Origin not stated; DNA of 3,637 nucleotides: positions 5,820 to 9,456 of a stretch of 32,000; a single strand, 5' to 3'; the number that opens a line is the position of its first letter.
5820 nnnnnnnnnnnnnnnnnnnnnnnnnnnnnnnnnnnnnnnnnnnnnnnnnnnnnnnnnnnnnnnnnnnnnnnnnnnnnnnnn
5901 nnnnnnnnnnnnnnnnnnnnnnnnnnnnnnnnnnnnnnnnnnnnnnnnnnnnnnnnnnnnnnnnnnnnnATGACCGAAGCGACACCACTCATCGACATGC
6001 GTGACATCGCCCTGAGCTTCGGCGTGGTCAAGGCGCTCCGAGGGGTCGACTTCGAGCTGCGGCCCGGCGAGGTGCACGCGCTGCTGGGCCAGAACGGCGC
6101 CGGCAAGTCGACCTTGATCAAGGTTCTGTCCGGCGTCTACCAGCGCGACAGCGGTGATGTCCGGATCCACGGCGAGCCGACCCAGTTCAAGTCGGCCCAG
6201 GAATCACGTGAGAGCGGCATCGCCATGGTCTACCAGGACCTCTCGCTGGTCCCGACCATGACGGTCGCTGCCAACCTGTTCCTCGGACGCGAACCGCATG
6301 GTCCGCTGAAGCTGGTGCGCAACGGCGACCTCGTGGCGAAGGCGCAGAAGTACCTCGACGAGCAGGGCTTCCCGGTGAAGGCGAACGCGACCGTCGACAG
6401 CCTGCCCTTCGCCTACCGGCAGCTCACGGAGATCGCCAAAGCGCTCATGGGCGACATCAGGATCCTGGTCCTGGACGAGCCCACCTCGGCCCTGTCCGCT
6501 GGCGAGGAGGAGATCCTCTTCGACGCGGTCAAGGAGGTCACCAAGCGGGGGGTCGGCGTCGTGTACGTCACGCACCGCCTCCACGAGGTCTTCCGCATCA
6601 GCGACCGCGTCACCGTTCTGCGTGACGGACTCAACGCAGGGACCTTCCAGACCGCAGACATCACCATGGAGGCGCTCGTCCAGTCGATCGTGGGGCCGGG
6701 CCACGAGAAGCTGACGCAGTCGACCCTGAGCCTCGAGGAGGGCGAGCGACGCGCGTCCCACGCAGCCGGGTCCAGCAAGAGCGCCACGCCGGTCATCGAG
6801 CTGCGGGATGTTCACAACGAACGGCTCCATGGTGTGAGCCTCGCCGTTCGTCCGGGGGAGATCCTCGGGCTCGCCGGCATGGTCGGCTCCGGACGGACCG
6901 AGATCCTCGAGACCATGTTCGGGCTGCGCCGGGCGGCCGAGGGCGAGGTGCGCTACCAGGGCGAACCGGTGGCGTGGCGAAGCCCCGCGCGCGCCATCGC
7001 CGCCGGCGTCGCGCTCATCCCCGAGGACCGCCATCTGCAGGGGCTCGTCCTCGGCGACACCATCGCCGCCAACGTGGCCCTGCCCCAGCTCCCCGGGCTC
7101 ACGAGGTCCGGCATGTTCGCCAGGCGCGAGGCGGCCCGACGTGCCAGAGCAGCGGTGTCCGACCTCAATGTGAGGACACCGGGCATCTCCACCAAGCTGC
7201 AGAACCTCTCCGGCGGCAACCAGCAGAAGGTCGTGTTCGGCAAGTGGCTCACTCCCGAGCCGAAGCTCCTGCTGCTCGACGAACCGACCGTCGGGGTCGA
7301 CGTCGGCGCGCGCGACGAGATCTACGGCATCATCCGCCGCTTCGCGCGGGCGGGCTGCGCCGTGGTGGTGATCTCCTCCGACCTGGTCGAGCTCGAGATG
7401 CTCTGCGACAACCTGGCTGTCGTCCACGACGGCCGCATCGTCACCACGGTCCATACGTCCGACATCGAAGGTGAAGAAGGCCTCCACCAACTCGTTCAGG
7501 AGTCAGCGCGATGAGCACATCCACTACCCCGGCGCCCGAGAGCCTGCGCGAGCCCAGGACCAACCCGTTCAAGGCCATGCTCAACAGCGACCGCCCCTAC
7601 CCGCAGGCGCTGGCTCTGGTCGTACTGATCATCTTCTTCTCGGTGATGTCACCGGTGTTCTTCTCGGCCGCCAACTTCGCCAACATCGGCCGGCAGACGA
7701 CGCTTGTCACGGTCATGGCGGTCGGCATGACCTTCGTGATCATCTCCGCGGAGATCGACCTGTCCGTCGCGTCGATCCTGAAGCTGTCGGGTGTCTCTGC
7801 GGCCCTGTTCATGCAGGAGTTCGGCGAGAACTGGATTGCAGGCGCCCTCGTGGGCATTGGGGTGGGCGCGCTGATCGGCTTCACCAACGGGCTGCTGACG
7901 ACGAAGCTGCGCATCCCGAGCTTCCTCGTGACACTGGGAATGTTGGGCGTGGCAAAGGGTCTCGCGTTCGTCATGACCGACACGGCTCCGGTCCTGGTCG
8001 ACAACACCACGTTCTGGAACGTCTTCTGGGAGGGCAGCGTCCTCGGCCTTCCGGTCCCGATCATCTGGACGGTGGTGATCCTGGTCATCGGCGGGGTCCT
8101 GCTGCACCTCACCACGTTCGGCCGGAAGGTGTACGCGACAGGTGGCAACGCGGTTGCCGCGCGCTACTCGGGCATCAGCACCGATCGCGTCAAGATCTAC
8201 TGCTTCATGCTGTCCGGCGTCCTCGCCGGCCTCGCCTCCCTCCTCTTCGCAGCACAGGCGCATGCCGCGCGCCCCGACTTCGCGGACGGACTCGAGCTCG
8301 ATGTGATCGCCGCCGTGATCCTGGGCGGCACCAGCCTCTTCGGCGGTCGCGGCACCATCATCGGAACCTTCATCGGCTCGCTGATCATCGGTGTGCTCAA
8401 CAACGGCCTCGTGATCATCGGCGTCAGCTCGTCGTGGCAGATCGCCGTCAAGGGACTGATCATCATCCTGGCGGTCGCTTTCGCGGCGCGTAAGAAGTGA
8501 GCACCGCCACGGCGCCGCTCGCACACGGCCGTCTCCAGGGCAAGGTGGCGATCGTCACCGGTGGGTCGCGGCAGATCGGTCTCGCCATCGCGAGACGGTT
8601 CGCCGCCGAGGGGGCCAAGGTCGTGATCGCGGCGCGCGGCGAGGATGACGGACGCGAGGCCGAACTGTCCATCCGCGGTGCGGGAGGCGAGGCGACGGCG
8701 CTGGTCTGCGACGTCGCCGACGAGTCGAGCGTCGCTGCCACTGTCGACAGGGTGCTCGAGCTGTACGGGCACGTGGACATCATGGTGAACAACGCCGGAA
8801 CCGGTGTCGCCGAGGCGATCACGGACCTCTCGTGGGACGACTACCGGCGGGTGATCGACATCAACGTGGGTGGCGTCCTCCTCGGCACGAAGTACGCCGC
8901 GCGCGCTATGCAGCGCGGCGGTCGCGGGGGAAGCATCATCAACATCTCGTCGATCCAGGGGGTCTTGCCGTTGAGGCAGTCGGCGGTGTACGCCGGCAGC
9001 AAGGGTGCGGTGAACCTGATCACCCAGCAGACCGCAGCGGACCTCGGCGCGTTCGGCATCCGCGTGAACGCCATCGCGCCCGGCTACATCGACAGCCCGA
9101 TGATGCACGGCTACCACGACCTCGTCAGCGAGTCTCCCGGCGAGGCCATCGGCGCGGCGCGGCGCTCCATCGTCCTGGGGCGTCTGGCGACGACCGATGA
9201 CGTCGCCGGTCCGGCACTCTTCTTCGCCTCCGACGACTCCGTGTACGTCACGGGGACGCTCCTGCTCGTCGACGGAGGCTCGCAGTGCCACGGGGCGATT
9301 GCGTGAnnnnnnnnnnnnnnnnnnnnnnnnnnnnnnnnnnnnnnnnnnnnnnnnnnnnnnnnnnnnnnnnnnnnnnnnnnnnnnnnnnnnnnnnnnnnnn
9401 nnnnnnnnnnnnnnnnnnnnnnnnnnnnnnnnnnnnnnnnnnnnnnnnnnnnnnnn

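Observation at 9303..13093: TMADH/FadH-family Fe-S flavoprotein with a dedicated ETF pair, translationally coupled into a sugar ABC-transporter operon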

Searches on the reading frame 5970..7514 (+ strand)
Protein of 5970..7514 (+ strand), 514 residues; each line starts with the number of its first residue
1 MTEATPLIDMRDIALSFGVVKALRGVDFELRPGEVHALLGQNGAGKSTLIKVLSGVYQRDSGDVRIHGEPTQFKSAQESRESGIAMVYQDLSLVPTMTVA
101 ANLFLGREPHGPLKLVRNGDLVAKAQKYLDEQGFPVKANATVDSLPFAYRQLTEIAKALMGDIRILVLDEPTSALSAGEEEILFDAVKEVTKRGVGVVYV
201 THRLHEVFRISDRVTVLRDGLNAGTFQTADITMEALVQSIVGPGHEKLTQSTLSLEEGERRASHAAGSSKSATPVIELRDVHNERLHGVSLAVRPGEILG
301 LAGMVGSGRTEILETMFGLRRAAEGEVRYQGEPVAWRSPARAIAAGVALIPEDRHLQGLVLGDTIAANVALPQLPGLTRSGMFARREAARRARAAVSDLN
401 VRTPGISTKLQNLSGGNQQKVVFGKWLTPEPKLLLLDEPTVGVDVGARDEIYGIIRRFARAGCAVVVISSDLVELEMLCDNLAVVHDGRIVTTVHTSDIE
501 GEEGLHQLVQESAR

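Call 6: search_protein_families(library=pfam, proteins=[window:5970-7514:+])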
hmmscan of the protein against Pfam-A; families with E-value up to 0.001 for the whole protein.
window:5970-7514:+ (514 aa): 4 families
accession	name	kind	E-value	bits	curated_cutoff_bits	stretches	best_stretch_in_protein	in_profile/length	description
PF00005.33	ABC_tran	-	2.3e-50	171.2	25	2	23-173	1-137/137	ABC transporter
PF13304.12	AAA_21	-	2.7e-12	47.8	27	0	35-63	1-34/304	AAA domain, putative AbiEii toxin, Type IV TA system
PF13555.12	AAA_29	-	0.0002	21.5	27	0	25-50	14-39/61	P-loop containing region of AAA domain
PF03193.22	RsgA_GTPase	-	0.00059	20.1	30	0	30-65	104-138/174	RsgA GTPase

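Call 8: search_protein_families(library=ncbifam, proteins=[window:5970-7514:+])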
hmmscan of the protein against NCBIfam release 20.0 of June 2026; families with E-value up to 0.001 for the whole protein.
window:5970-7514:+ (514 aa): 190 families (the best 25 are shown)
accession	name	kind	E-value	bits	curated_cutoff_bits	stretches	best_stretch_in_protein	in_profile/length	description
NF008442.0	PRK11288.1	equivalog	9e-139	463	689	1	2-505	2-492/504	L-arabinose ABC transporter ATP-binding protein AraG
NF010069.0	PRK13549.1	equivalog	2.6e-132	441.9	699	1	6-508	4-501/513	xylose ABC transporter ATP-binding protein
NF041861.1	YtfR_transport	equivalog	1.4e-127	426.1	850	1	7-502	1-484/492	galactofuranose ABC transporter, ATP-binding protein YtfR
NF040905.2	GguA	equivalog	5e-126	421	810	1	8-503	2-495/500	multiple monosaccharide ABC transporter ATP-binding protein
NF008030.0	PRK10762.1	equivalog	1.2e-120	403.6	745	1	6-503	3-486/501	ribose ABC transporter ATP-binding protein RbsA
NF011967.0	PRK15439.1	equivalog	2.6e-120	402.2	586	1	2-503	6-494/510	autoinducer 2 ABC transporter ATP-binding protein LsrA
NF007253.0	PRK09700.1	equivalog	2.3e-119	399.3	772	1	4-505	2-502/510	D-allose ABC transporter ATP-binding protein AlsA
NF008215.0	PRK10982.1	equivalog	2.1e-115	386.2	828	1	5-505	11-499/506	galactose/methyl galactoside ABC transporter ATP-binding protein MglA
TIGR02633.1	xylG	equivalog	7.8e-115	384.2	723.65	1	7-495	1-486/500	D-xylose ABC transporter ATP-binding protein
NF047930.1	ABC_ATP_B6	equivalog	2.5e-102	343.1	670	1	7-497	2-497/510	putative B6 ABC transporter ATP-binding protein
TIGR03864.1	PQQ_ABC_ATP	hypoth_equivalog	1.5e-60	204.6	302.25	2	9-234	3-222/236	ABC transporter, ATP-binding subunit, PQQ-dependent alcohol dehydrogenase system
TIGR01188.1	drrA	subfamily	8.3e-57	192.8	312.45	2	17-221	3-201/302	daunorubicin resistance ABC transporter, ATP-binding protein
NF010068.0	PRK13548.1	equivalog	2e-56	191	261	2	7-231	5-230/261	heme ABC transporter ATP-binding protein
TIGR03873.1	F420-0_ABC_ATP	hypoth_equivalog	3.1e-54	183.9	372.4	2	12-243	6-236/256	putative F420-0 ABC transporter ATP-binding protein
TIGR03410.1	urea_trans_UrtE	equivalog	1.4e-53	181.7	285.8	2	10-234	3-222/230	urea ABC transporter ATP-binding subunit UrtE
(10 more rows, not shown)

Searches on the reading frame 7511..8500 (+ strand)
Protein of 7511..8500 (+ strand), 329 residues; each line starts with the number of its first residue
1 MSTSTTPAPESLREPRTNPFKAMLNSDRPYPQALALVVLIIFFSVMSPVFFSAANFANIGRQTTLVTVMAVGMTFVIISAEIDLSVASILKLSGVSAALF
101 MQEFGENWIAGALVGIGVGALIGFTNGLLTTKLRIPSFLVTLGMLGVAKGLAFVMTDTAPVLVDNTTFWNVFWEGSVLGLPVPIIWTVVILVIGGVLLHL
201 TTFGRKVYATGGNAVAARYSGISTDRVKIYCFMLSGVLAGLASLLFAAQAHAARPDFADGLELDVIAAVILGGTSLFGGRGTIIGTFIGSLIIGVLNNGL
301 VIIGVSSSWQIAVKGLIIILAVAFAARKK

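Call 6: search_protein_families(library=pfam, proteins=[window:7511-8500:+])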
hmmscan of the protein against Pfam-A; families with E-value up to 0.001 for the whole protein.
window:7511-8500:+ (329 aa): 1 family
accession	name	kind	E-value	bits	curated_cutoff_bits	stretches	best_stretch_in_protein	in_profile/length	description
PF02653.21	BPD_transp_2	-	1.9e-44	152.3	26.8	1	57-322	3-269/269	Branched-chain amino acid transport system / permease component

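Call 8: search_protein_families(library=ncbifam, proteins=[window:7511-8500:+])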
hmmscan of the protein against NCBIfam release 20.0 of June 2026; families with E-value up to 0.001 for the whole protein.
window:7511-8500:+ (329 aa): 13 families
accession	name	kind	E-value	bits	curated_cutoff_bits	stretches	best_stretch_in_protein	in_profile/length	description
NF007067.0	PRK09512.1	equivalog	5.2e-73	246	398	1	34-325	24-317/321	ribose ABC transporter permease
NF040906.3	GguB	equivalog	2e-68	231.4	450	2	176-325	220-369/375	multiple monosaccharide ABC transporter permease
NF008441.0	PRK11285.1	equivalog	1.1e-66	225.3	378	1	32-327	32-325/333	L-arabinose ABC transporter permease AraH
NF007252.0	PRK09699.1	equivalog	4.2e-57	193.9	396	1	34-324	30-320/326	D-allose ABC transporter permease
NF008630.0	PRK11618.1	equivalog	8.9e-49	166.5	363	1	36-322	16-306/331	galactofuranose ABC transporter, permease protein YjfF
NF007014.0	PRK09478.1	equivalog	1.2e-43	149.7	386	1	34-328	20-331/336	galactose/methyl galactoside ABC transporter permease MglC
NF011961.0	PRK15432.1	equivalog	4.5e-43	147.8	388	1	24-327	5-306/344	autoinducer 2 ABC transporter permease LsrC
NF041862.1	YtfT_transport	equivalog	1.1e-40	139.9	535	1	27-321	19-320/339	galactofuranose ABC transporter, ATP-binding protein YtfT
NF011612.1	PRK15038.1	equivalog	1.6e-33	116.2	500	1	35-322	11-302/322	autoinducer 2 ABC transporter permease LsrD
TIGR03408.1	urea_trans_UrtC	equivalog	5e-08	33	296.2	1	187-323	175-305/313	urea ABC transporter permease subunit UrtC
TIGR03622.1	urea_t_UrtB_arc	equivalog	2.2e-05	23.9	374.25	1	34-299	16-247/284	urea ABC transporter, permease protein UrtB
NF008450.0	PRK11301.1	subfamily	3.4e-05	23.5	366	1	186-298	271-377/418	high-affinity branched-chain amino acid ABC transporter permease LivM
TIGR03409.1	urea_trans_UrtB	equivalog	5.3e-05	23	250.3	1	184-320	148-277/291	urea ABC transporter permease subunit UrtB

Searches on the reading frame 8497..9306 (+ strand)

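Call 6: search_protein_families(library=pfam, proteins=[window:8497-9306:+])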
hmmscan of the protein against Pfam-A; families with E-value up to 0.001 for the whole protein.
window:8497-9306:+ (269 aa): 4 families
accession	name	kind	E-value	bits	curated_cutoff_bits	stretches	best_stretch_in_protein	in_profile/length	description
PF13561.12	adh_short_C2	-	3.6e-61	207.2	27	1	25-261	6-234/236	Enoyl-(Acyl carrier protein) reductase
PF00106.31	adh_short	-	2e-54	184.5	26.6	1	16-204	1-188/195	short chain dehydrogenase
PF08659.16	KR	-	1.4e-10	41.8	22.6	1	19-189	4-174/180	KR domain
PF01370.27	Epimerase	-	1.2e-05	25.3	20.9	1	19-179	2-156/240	NAD dependent epimerase/dehydratase family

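Call 8: search_protein_families(library=ncbifam, proteins=[window:8497-9306:+])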
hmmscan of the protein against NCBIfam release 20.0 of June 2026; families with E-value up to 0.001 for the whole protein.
window:8497-9306:+ (269 aa): 234 families (the best 25 are shown)
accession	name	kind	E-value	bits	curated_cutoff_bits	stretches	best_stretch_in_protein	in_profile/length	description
NF005559.1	PRK07231.1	subfamily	7e-71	238.6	215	1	12-262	1-247/249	glucose 1-dehydrogenase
NF004791.0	PRK06138.1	equivalog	4.4e-64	216.2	312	1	12-263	2-250/252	SDR family oxidoreductase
NF052562.1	RADHDNL4305835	equivalog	2.5e-61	207.3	400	1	11-262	3-249/252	NADP-dependent (R)-specific alcohol dehydrogenase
NF004198.0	PRK05653.1-3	equivalog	2.3e-60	204.1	296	1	12-263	4-247/248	3-oxoacyl-ACP reductase FabG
NF006070.0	PRK08213.1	subfamily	3.1e-60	203.9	279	1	12-263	9-257/259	gluconate 5-dehydrogenase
NF004818.0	PRK06172.1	equivalog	1.2e-57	195.2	336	1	12-262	4-250/253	SDR family oxidoreductase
NF006493.1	PRK08936.1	subfamily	3.8e-57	193.5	420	1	13-262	5-250/261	glucose-1-dehydrogenase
NF052558.1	MBtsdlDhBudC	equivalog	4e-56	190.4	270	1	14-263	2-242/250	meso-2,3-butanediol dehydrogenase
TIGR02415.1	23BDH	subfamily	6.4e-56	189.6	304.35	1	16-261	1-250/254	acetoin reductase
NF005472.0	PRK07067.1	equivalog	9.5e-56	189.2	338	1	12-262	3-254/257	L-iditol 2-dehydrogenase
NF006394.0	PRK08643.1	equivalog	1.8e-55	188.2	381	1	15-263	3-255/257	(S)-acetoin forming diacetyl reductase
NF005067.0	PRK06484.1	equivalog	6.4e-55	186.7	713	1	6-264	265-513/524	short chain dehydrogenase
NF009466.0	PRK12826.1-2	subfamily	6.5e-55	186.3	222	1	16-264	4-246/248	3-oxoacyl-ACP reductase FabG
TIGR01830.1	3oxo_ACP_reduc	equivalog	3.3e-54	184.1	297.75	1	18-261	1-237/239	3-oxoacyl-[acyl-carrier-protein] reductase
NF009093.0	PRK12429.1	subfamily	2.5e-53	181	258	1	13-261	3-255/259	3-hydroxybutyrate dehydrogenase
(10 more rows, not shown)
